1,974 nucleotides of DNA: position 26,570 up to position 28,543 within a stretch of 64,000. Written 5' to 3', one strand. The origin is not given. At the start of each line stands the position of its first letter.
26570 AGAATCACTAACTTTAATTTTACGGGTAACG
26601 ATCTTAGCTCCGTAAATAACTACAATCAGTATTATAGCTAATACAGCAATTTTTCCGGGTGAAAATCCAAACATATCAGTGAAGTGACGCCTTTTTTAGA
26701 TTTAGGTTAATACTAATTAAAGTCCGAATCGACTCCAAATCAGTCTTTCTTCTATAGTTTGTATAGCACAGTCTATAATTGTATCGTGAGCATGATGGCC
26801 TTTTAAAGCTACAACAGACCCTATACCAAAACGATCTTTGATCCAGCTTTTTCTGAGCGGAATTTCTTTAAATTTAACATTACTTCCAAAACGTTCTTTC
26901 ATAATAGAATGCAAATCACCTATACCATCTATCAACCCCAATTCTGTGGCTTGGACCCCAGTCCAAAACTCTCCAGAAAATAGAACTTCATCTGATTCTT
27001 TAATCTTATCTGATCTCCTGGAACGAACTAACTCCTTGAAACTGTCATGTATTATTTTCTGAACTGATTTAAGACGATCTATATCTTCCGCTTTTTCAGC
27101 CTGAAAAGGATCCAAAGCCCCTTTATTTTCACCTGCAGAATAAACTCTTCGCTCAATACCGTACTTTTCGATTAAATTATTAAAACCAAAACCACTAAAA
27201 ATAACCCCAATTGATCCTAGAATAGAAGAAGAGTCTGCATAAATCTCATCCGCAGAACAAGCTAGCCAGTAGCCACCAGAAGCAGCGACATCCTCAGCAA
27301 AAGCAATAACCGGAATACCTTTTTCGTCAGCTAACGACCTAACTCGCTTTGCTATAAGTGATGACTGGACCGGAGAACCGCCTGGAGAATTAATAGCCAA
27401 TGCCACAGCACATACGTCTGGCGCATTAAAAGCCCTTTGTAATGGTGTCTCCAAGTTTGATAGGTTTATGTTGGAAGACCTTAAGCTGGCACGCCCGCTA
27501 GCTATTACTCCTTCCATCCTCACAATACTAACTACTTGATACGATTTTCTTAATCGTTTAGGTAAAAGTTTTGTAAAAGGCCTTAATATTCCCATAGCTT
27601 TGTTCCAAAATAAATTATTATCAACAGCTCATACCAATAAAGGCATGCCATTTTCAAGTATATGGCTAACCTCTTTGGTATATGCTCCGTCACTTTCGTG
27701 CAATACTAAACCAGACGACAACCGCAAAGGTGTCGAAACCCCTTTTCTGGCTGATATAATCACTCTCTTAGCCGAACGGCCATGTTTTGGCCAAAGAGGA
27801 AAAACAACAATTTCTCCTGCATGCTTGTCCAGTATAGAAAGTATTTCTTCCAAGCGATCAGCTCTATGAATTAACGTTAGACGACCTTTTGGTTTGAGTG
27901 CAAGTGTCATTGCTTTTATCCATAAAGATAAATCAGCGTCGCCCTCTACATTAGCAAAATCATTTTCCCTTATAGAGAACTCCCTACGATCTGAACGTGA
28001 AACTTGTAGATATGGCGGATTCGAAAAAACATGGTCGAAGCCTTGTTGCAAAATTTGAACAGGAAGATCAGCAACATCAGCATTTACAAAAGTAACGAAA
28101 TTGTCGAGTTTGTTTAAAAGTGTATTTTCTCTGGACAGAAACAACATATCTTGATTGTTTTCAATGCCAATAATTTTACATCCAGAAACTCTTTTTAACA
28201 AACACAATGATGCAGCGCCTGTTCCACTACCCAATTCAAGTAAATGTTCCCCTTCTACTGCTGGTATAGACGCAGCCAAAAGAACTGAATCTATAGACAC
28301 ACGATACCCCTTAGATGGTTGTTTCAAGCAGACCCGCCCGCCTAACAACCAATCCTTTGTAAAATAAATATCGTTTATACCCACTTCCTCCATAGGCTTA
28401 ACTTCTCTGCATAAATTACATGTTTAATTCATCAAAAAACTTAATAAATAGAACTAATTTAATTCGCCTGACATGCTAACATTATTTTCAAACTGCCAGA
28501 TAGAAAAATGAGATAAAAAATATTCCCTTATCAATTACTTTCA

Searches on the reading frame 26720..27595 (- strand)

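Call 78: search_protein_families(library=pfam, proteins=[window:26720-27595:-], max_evalue=0.000001)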
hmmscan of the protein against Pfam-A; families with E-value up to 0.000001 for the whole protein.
window:26720-27595:- (292 aa): 2 families
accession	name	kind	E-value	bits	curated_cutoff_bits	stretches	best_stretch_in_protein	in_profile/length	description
PF01343.23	Peptidase_S49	-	1.9e-30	106.3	24.9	1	91-233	4-145/154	Peptidase family S49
PF25145.1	NfeD1b_N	-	2.2e-07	31.1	40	1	60-132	30-98/189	NfeD1b, N-terminal domain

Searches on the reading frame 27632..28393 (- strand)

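Call 78: search_protein_families(library=pfam, proteins=[window:27632-28393:-], max_evalue=0.000001)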
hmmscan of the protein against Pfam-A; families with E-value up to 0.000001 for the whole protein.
window:27632-28393:- (254 aa): 3 families
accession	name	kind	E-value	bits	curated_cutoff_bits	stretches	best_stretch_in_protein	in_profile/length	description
PF13847.12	Methyltransf_31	-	1.8e-12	47.6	27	1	47-177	3-112/145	Methyltransferase domain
PF05175.20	MTS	-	1.4e-09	38.3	23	1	34-131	18-111/170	Methyltransferase small domain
PF13649.12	Methyltransf_25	-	1.2e-08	35.9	27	1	52-136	2-82/97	Methyltransferase domain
